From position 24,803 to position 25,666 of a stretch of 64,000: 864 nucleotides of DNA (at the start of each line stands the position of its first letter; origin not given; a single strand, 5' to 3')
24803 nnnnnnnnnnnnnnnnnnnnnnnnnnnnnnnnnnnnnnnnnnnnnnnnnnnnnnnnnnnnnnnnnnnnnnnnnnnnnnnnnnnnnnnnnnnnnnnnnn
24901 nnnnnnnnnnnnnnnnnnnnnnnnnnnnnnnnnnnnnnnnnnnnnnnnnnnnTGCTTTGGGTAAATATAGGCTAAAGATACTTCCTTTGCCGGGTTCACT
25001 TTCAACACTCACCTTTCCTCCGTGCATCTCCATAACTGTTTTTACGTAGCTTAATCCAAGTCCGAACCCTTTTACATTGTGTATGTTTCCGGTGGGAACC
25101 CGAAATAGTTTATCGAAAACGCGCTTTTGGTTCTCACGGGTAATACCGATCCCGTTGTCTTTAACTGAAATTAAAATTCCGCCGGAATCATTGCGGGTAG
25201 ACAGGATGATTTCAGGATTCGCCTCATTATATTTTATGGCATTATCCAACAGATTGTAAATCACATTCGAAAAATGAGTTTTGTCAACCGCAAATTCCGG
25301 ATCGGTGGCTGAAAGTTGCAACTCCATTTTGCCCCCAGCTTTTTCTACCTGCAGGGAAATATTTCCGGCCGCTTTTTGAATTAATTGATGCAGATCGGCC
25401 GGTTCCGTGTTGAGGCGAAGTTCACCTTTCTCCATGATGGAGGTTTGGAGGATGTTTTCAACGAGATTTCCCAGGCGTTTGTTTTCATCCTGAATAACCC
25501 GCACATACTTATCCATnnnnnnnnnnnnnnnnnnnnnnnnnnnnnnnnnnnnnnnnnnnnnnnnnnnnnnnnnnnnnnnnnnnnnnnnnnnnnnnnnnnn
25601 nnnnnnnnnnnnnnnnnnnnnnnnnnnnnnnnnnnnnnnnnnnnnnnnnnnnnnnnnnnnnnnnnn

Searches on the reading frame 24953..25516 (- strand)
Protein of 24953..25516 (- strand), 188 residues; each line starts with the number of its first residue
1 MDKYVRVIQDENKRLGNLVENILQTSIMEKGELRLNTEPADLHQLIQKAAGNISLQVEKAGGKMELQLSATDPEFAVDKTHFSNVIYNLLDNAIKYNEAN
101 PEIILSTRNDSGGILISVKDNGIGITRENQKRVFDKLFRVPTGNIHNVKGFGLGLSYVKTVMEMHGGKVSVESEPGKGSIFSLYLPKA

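Call 35: list_cluster_members(proteins=[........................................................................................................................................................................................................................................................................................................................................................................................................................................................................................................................, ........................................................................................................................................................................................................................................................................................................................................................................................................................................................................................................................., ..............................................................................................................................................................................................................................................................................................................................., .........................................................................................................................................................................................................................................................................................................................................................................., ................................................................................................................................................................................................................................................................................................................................, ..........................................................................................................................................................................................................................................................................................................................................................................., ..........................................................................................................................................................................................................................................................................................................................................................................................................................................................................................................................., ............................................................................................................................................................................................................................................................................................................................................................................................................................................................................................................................, window:24953-25516:-])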
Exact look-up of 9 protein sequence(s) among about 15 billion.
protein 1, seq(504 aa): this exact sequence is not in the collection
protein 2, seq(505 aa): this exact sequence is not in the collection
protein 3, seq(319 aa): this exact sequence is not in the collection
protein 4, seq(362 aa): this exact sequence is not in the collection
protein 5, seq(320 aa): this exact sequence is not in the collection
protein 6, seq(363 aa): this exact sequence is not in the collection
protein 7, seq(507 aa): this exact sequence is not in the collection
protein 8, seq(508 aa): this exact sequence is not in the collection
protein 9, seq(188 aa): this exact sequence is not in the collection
